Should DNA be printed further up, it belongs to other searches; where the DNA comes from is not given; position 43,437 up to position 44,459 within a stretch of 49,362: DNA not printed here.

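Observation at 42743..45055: Tandem UPF0309-type SIS paralogs plus a ribokinase-like kinase: a candidate uncharacterised phosphosugar-conjugate cleavage module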

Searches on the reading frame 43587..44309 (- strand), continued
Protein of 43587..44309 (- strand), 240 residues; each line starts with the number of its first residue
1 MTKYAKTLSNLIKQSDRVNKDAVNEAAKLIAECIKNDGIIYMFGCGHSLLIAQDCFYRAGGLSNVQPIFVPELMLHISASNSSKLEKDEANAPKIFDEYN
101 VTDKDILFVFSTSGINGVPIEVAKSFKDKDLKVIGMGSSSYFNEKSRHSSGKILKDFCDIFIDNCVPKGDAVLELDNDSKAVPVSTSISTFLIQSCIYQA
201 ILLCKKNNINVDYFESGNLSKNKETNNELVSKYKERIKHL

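Call 56: find_encoding_contigs(protein=P0178, flank=8000, max_places=2)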
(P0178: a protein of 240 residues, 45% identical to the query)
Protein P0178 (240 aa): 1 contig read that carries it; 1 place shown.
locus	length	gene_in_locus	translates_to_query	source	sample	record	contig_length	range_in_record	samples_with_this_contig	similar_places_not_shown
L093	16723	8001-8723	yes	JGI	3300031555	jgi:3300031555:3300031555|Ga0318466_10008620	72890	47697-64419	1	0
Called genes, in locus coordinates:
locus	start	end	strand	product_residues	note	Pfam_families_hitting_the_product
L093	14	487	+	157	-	PF06908:YpsA (weak)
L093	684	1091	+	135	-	-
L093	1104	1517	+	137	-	PF01327:Pep_deformylase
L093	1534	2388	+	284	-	PF06888:Put_Phosphatase (weak), PF12710:HAD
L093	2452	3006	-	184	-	PF00239:Resolvase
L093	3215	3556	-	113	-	PF12957:DUF3846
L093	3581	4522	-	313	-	PF13522:GATase_6, PF13537:GATase_7 (weak)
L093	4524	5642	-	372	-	PF12224:Amidoligase_2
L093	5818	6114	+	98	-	PF20529:DUF6744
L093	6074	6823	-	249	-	PF00165:HTH_AraC, PF12833:HTH_18, PF00165:HTH_AraC (weak)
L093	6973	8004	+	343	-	-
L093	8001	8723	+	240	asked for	PF10740:DUF2529 (faint), PF13580:SIS_2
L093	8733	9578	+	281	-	PF00294:PfkB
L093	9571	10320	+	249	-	PF13580:SIS_2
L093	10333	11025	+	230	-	-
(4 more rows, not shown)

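Call 68: find_encoding_contigs(protein=P0381, flank=8000, max_places=3)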
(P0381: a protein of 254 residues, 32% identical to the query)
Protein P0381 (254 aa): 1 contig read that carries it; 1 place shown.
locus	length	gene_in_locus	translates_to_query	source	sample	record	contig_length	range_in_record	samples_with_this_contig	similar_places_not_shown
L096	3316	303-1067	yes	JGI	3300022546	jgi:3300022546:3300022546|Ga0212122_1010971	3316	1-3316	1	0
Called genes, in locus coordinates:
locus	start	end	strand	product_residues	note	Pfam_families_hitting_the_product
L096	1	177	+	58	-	?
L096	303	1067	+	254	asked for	PF13580:SIS_2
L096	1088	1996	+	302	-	PF01261:AP_endonuc_2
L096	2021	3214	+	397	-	PF01979:Amidohydro_1, PF07969:Amidohydro_3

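Call 69: find_encoding_contigs(protein=P0267, flank=8000, max_places=3)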
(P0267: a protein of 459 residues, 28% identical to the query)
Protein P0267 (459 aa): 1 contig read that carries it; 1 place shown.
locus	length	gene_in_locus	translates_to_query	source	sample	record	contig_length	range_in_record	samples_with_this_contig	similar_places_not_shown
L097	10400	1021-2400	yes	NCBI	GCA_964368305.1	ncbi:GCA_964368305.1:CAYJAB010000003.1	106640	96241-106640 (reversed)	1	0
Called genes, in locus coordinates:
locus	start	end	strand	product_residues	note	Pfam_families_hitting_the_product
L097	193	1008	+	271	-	PF02811:PHP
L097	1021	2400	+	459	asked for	PF13580:SIS_2, PF01380:SIS (faint), PF13580:SIS_2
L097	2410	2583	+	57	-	PF08922:DUF1905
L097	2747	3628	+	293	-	PF00561:Abhydrolase_1, PF12146:Hydrolase_4, PF12697:Abhydrolase_6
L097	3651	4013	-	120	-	-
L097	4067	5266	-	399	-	PF00248:Aldo_ket_red, PF13746:Fer4_18 (faint), PF13187:Fer4_9, PF13237:Fer4_10 (faint), PF13534:Fer4_17 (weak)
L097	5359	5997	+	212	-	-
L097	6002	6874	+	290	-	PF04055:Radical_SAM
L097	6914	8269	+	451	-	PF01554:MatE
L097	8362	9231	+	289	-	PF01136:Peptidase_U32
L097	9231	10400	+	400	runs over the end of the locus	PF01136:Peptidase_U32, PF16325:Peptidase_U32_C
